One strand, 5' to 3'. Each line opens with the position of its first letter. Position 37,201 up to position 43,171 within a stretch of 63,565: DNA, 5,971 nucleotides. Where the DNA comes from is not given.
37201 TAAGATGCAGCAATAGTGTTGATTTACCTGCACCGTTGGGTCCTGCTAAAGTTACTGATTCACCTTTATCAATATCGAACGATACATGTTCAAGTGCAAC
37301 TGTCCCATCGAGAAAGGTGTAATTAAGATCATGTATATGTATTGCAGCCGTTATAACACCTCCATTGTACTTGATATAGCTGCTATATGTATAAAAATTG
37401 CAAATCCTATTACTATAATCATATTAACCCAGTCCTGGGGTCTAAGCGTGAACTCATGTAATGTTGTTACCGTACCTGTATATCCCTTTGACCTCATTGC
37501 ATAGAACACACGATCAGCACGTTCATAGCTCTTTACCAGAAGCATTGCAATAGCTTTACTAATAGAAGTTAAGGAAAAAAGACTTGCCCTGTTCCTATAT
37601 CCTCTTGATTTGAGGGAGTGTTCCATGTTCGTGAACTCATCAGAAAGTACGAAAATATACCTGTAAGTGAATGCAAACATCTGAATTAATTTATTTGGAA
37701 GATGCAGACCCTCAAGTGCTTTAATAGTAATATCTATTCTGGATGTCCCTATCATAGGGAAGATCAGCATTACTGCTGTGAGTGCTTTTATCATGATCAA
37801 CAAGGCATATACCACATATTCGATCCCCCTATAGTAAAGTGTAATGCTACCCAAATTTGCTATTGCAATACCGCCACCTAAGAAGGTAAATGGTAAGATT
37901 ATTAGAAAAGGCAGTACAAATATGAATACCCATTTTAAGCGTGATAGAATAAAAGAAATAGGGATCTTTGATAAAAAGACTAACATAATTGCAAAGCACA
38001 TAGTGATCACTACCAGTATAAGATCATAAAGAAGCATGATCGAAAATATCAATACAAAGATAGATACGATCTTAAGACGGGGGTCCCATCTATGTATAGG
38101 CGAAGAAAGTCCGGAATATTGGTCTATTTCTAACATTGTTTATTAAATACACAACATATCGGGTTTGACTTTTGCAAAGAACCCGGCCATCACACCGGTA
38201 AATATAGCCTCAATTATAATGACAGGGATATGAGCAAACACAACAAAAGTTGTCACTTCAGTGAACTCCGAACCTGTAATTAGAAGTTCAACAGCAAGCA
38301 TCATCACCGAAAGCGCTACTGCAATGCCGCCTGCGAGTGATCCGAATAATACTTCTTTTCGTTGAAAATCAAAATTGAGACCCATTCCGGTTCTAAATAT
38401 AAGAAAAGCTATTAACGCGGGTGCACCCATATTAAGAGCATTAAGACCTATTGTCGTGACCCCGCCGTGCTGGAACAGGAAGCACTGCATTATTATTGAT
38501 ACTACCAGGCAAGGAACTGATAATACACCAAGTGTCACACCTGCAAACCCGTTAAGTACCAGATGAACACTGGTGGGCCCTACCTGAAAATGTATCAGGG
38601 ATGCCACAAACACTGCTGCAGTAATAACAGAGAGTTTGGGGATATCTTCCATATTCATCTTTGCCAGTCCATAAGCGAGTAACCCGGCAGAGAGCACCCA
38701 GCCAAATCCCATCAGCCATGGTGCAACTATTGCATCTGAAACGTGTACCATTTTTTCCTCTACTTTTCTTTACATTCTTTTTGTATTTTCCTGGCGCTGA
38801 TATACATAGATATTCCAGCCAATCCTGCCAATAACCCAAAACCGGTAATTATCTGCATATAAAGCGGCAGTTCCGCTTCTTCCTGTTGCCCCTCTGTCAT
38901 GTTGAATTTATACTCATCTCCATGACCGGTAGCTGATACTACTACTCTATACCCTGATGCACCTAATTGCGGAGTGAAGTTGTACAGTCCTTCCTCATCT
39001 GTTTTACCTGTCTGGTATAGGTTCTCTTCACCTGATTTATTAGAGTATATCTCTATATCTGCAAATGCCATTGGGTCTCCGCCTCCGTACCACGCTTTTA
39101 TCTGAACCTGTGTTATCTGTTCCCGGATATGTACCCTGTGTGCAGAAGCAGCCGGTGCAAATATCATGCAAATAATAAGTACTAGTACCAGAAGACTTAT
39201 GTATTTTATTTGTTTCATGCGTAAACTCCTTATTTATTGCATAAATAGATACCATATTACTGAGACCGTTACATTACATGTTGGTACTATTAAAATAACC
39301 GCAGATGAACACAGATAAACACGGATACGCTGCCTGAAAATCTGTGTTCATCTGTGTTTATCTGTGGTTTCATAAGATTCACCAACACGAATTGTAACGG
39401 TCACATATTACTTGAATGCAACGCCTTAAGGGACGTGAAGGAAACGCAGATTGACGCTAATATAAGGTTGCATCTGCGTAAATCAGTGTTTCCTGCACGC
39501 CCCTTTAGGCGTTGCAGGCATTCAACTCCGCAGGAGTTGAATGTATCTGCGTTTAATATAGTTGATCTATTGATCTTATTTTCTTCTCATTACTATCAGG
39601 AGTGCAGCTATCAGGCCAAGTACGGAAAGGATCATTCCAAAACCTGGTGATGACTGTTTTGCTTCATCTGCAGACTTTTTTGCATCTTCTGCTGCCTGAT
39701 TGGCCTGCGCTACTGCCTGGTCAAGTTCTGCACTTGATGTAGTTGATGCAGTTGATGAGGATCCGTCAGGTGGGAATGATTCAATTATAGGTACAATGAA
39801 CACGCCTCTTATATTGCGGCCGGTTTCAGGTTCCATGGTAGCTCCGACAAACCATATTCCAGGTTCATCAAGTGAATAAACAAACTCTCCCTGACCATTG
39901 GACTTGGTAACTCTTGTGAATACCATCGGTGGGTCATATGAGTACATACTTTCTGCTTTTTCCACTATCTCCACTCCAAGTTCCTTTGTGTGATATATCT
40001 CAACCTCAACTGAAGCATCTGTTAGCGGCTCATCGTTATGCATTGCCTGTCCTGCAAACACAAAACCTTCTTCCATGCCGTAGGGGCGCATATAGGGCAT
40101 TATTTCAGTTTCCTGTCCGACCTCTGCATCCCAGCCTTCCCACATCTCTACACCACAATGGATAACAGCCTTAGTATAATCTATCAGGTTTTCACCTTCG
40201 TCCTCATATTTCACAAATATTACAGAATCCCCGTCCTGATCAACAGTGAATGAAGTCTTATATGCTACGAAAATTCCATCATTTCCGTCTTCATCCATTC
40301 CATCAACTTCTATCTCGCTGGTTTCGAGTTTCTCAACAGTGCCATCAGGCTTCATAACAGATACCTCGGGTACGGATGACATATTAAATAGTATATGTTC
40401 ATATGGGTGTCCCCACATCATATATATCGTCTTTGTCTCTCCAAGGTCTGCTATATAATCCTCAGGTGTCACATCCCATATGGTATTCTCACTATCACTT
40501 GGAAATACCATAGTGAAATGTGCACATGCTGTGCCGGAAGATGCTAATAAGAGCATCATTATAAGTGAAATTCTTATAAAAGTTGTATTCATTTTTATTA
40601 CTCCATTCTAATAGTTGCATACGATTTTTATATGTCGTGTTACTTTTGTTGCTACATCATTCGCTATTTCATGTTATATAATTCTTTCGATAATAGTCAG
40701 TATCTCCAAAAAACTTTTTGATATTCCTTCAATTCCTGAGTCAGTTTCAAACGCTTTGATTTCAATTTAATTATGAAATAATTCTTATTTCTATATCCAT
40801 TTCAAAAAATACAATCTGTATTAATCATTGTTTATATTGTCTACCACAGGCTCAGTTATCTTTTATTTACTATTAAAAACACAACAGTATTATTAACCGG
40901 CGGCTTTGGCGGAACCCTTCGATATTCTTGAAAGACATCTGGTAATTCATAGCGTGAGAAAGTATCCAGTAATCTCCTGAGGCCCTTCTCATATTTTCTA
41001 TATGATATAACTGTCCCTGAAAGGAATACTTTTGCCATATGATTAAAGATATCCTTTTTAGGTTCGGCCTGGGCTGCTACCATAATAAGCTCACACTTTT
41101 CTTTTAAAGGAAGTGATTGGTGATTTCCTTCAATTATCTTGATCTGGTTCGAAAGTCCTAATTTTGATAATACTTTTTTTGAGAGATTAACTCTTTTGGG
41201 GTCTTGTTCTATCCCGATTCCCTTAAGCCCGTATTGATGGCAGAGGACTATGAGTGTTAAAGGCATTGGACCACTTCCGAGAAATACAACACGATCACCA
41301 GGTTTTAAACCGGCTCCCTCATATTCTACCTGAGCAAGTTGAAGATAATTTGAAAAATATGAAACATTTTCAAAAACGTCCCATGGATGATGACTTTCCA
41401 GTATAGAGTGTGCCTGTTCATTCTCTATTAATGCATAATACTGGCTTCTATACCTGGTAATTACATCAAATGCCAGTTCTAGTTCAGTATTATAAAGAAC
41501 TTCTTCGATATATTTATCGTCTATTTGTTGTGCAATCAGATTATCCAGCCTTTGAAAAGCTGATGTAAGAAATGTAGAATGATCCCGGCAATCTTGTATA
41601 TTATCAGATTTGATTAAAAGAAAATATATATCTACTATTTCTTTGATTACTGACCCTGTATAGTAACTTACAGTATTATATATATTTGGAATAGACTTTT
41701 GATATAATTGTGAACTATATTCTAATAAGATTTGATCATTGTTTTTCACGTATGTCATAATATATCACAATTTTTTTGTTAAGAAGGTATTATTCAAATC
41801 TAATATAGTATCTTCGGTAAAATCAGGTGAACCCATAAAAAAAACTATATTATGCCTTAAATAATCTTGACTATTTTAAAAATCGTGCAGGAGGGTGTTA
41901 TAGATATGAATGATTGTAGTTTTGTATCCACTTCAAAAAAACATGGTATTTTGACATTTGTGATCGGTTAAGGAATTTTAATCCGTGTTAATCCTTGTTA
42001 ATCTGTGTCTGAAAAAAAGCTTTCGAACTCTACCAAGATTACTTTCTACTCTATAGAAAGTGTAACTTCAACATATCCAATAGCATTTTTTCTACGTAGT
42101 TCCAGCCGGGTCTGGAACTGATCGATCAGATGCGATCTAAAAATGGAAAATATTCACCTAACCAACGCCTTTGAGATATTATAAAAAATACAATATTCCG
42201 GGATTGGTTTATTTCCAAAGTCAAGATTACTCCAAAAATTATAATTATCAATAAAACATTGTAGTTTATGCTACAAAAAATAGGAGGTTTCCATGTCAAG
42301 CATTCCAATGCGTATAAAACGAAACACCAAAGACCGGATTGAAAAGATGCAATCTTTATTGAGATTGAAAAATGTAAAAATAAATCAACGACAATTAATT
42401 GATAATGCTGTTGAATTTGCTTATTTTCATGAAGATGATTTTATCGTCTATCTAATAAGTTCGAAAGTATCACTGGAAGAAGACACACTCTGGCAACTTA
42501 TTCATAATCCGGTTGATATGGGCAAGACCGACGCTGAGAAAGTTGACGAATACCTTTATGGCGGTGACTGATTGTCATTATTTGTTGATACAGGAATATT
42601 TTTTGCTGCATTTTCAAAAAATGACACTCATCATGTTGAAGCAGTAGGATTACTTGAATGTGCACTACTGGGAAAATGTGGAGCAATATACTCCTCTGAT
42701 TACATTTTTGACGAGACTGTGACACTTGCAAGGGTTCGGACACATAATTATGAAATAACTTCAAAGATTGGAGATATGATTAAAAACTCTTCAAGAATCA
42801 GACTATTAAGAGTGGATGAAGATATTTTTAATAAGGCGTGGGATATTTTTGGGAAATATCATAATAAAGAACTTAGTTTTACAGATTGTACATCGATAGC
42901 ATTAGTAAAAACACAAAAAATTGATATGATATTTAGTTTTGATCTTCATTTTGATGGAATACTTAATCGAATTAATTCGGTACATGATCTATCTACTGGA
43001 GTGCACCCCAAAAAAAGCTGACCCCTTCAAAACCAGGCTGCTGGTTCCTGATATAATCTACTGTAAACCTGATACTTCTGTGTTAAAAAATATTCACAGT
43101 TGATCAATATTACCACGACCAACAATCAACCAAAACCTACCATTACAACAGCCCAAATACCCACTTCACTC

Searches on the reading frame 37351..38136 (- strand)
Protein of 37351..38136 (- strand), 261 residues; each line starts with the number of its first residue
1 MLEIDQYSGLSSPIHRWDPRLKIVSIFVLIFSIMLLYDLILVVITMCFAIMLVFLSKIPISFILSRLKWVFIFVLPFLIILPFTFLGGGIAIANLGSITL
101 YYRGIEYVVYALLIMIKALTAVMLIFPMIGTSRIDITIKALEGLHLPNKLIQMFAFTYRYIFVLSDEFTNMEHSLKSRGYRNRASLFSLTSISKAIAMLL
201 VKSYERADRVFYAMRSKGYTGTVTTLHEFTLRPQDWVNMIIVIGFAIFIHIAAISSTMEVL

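Call 83: search_protein_families(library=pfam, max_evalue=0.0001, proteins=[window:37351-38136:-])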
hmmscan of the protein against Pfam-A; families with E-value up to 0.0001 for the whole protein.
window:37351-38136:- (261 aa): 1 family
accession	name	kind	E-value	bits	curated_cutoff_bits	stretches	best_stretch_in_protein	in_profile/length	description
PF02361.21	CbiQ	-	9.8e-36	123.8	25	1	11-221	2-210/216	Cobalt transport protein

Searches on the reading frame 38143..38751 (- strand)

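Call 83: search_protein_families(library=pfam, max_evalue=0.0001, proteins=[window:38143-38751:-])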
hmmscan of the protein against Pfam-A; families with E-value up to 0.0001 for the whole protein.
window:38143-38751:- (202 aa): 1 family
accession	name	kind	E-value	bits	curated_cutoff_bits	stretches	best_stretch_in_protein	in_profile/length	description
PF01891.21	CbiM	-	1.2e-45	156.4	23.1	1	3-199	1-205/205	Cobalt uptake substrate-specific transmembrane region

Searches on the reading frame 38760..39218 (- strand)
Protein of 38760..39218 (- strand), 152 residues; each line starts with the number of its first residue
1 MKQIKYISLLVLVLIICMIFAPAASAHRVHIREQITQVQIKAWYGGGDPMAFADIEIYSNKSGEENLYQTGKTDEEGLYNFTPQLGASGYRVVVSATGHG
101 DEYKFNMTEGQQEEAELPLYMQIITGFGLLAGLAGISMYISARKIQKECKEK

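Call 83: search_protein_families(library=pfam, max_evalue=0.0001, proteins=[window:38760-39218:-])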
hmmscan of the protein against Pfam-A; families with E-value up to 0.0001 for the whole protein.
window:38760-39218:- (152 aa): 1 family
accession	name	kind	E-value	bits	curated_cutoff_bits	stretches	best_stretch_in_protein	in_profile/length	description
PF13620.12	CarboxypepD_reg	-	2e-05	25.3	32.3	1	47-117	11-79/82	Carboxypeptidase regulatory-like domain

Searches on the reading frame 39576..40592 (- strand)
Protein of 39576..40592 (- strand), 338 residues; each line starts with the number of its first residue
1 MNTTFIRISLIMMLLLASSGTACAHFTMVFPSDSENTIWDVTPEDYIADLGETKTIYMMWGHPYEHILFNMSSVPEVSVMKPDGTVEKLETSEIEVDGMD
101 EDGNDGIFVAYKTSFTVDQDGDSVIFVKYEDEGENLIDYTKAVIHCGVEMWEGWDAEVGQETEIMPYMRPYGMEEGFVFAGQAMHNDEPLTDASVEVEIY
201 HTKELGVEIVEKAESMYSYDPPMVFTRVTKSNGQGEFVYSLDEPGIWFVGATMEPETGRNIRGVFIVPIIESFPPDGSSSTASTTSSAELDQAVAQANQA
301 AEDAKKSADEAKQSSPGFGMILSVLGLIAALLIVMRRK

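Call 33: search_protein_families(library=pfam, max_evalue=0.001, proteins=[window:39576-40592:-])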
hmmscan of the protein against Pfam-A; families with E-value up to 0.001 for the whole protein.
window:39576-40592:- (338 aa): 2 families
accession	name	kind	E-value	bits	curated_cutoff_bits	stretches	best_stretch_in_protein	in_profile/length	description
PF10670.15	DUF4198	-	3.4e-26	93.1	34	1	38-253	6-207/209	Domain of unknown function (DUF4198)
PF18204.6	PGF-CTERM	-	0.00048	20.4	18.8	1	316-337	2-23/23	PGF-CTERM motif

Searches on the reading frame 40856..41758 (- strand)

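Call 33: search_protein_families(library=pfam, max_evalue=0.001, proteins=[window:40856-41758:-])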
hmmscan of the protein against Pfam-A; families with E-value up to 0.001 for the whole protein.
window:40856-41758:- (300 aa): 1 family
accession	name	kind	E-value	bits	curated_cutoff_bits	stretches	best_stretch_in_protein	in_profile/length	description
PF03059.22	NAS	-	3.1e-30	105.9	27.1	1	36-295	7-269/276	Nicotianamine synthase protein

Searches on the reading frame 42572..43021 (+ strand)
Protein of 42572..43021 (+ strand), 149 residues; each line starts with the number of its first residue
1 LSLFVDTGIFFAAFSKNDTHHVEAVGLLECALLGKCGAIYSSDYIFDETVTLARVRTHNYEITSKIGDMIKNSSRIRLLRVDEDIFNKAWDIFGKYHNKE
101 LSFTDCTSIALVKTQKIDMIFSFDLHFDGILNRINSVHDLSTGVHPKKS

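Call 33: search_protein_families(library=pfam, max_evalue=0.001, proteins=[window:42572-43021:+])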
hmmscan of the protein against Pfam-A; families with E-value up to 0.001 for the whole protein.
window:42572-43021:+ (149 aa): 1 family
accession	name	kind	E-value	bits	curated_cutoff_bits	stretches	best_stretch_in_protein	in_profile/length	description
PF01850.27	PIN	-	7.5e-13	49.6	23.6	1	4-128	2-115/120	PIN domain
